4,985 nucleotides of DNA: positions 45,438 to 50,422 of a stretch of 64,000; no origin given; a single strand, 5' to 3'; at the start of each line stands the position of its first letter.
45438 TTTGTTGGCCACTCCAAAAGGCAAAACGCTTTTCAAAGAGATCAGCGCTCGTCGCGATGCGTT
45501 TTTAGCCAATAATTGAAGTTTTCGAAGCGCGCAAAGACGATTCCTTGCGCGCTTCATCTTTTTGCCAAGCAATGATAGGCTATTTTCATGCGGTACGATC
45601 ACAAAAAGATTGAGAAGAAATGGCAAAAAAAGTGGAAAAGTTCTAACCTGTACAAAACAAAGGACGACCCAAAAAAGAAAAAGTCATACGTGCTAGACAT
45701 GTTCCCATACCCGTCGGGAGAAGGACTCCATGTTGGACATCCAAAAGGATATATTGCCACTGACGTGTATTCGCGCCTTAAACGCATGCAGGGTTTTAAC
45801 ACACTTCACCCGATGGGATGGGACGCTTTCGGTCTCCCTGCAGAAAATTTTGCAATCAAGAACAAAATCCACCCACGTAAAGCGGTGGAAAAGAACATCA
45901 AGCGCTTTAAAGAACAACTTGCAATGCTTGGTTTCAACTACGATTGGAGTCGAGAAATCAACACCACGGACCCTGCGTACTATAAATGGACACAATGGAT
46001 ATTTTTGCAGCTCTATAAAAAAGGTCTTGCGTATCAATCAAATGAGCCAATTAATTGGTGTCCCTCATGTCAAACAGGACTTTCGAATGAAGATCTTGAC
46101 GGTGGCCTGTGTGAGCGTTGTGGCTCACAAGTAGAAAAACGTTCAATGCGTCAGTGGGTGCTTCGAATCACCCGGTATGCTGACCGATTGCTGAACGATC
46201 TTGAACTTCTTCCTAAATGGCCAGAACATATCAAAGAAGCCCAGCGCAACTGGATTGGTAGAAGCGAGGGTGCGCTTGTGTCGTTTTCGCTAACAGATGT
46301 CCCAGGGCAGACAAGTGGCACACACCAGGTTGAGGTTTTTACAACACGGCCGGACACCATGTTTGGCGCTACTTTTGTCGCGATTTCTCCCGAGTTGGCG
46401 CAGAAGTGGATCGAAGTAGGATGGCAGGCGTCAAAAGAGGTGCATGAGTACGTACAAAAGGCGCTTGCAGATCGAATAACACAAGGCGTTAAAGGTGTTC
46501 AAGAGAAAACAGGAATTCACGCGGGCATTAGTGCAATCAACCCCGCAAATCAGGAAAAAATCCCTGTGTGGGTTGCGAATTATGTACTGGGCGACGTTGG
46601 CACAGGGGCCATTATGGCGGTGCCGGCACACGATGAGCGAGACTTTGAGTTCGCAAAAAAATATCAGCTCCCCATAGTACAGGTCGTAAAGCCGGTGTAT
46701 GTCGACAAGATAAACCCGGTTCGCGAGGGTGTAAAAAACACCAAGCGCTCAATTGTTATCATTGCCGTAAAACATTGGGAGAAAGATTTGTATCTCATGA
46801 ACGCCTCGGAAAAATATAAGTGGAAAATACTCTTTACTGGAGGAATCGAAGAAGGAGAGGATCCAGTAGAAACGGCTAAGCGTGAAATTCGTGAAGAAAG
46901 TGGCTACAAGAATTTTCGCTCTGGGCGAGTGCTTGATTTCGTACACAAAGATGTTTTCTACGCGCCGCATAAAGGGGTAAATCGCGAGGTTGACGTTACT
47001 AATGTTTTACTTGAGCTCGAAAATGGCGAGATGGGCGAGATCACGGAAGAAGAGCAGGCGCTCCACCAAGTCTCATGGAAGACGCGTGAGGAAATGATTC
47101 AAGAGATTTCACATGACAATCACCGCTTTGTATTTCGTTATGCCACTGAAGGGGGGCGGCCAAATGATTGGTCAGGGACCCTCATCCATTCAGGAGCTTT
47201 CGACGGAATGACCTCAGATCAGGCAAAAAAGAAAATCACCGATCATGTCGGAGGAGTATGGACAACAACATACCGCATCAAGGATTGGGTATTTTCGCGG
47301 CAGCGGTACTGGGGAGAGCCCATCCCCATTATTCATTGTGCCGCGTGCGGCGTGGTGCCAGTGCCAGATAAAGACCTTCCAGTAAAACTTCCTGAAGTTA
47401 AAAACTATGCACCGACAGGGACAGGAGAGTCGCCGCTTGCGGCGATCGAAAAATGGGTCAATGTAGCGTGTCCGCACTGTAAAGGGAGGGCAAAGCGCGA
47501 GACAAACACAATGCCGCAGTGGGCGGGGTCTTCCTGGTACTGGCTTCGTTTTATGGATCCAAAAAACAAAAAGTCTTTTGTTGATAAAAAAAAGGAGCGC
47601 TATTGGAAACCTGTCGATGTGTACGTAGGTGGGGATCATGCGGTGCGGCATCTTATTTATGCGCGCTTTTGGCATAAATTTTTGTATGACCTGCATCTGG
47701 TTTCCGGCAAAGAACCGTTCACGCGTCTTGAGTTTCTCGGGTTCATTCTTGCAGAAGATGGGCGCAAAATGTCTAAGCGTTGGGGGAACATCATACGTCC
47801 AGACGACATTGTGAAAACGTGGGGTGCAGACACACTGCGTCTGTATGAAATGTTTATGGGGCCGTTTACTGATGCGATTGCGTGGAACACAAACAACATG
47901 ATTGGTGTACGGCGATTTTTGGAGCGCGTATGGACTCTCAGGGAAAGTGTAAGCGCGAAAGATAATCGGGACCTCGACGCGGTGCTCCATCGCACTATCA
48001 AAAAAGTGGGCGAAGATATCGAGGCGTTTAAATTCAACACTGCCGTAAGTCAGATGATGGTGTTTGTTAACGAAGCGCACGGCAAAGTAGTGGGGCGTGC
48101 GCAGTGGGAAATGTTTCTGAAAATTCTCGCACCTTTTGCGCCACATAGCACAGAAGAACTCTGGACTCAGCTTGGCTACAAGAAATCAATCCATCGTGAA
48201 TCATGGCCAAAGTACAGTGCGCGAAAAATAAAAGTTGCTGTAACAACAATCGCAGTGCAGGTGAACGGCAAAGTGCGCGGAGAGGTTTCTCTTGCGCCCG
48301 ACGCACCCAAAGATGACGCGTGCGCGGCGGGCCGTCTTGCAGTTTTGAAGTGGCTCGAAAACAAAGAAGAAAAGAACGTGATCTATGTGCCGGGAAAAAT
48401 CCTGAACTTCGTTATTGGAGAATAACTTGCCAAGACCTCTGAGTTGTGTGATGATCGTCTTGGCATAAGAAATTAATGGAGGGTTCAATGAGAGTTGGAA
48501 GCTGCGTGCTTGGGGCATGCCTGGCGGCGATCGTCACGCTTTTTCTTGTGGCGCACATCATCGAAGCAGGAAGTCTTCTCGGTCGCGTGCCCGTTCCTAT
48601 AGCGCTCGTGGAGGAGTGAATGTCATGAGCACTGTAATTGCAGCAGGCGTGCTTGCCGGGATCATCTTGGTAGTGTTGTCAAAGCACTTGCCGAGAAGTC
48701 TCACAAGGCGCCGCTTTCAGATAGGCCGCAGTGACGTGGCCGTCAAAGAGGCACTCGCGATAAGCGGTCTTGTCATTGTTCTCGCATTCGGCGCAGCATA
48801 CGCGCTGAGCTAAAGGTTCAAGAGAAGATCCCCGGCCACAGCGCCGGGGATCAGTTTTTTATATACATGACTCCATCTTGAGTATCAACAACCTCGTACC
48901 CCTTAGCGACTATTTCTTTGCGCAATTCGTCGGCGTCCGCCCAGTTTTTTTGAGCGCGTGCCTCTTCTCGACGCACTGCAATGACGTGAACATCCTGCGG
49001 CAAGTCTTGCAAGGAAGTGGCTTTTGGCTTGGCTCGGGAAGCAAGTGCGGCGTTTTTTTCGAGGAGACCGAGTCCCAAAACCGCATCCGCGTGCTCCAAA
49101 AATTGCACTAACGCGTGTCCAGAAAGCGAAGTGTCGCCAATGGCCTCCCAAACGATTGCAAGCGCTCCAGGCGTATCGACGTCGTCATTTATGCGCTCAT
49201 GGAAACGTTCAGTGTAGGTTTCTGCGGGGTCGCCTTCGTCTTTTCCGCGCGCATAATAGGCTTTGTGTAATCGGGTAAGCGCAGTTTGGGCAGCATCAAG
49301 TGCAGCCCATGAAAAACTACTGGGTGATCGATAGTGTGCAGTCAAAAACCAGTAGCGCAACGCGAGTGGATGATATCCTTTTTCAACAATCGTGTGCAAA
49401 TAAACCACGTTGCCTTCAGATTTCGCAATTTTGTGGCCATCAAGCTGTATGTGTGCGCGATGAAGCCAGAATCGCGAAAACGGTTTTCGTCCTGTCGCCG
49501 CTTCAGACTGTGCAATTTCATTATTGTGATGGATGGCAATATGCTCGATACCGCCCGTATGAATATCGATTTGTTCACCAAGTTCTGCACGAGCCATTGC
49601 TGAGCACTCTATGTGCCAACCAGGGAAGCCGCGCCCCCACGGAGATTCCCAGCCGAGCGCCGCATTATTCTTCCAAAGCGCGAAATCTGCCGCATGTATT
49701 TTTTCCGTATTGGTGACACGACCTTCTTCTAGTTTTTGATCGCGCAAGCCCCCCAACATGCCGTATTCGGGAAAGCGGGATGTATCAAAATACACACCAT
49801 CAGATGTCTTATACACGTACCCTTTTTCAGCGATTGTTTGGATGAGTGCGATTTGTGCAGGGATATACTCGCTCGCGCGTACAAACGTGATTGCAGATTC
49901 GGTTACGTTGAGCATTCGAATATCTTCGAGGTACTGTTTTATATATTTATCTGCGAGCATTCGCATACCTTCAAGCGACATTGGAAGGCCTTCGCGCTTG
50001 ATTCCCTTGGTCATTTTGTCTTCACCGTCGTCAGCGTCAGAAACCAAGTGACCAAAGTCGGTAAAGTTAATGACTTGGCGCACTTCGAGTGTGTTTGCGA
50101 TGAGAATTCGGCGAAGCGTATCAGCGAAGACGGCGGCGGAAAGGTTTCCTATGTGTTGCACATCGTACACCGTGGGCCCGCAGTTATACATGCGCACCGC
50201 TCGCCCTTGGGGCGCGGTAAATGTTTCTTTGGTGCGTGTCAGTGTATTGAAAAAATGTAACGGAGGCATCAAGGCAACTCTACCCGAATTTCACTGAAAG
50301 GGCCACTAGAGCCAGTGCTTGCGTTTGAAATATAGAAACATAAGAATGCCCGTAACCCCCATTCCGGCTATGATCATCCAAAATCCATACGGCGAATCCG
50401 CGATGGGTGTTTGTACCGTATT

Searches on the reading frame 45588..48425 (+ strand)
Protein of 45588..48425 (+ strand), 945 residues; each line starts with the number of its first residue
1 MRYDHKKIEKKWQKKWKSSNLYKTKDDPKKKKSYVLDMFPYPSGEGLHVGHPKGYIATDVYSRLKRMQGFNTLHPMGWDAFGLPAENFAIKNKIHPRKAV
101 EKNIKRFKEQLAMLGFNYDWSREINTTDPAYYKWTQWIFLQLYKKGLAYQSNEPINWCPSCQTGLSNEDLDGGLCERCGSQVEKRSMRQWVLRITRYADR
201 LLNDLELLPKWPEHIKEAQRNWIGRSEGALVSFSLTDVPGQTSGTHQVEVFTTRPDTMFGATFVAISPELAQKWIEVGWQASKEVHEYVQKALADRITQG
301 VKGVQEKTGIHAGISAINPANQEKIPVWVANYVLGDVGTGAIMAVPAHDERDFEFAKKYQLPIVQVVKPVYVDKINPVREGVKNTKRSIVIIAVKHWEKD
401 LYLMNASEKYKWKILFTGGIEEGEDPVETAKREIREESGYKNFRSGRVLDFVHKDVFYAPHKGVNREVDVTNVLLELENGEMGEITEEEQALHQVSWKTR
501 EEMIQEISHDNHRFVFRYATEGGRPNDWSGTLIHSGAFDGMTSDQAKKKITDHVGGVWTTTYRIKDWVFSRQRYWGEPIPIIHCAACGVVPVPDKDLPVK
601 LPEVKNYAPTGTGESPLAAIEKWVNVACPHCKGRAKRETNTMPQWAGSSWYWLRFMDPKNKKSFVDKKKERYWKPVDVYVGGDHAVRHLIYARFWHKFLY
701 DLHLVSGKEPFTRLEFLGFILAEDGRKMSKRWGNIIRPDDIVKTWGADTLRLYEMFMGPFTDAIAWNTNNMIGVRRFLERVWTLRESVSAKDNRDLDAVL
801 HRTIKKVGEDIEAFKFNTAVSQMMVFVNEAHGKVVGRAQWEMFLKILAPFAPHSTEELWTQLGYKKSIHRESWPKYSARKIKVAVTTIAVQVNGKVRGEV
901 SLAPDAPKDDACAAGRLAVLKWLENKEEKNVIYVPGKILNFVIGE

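Call 102: search_protein_families(library=pfam, proteins=[window:45588-48425:+], max_evalue=0.00001)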
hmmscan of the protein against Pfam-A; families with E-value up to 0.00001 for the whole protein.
window:45588-48425:+ (945 aa): 5 families
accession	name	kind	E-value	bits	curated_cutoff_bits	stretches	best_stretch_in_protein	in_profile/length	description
PF13603.12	tRNA-synt_1_2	-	8.6e-54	182.3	25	1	220-372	1-145/185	Leucyl-tRNA synthetase, editing domain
PF00133.28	tRNA-synt_1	-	1.7e-50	172.5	22.7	2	11-224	1-226/414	tRNA synthetases class I (I, L, M and V)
PF09334.17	tRNA-synt_1g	-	1.6e-26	93.4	20.1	1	39-181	7-145/391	tRNA synthetases class I (M)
PF08264.19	Anticodon_1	-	2e-22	80.1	25.1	1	795-908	3-144/148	Anticodon-binding domain of tRNA ligase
PF00293.34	NUDIX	-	3.3e-11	43.8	21.1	1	401-511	17-127/134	NUDIX domain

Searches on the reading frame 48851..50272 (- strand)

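Call 102: search_protein_families(library=pfam, proteins=[window:48851-50272:-], max_evalue=0.00001)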
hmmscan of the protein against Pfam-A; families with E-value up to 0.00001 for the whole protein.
window:48851-50272:- (473 aa): 3 families
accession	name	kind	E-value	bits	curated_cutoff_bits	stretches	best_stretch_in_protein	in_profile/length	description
PF01406.26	tRNA-synt_1e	-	5.4e-83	279.3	27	1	22-329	6-300/301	tRNA synthetases class I (C) catalytic domain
PF23493.1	CysS_C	-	5.7e-07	30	23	1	422-467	2-47/51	Cysteinyl-tRNA ligase anticodon binding domain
PF09334.17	tRNA-synt_1g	-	1.6e-06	27.6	20.1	0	272-324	318-370/391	tRNA synthetases class I (M)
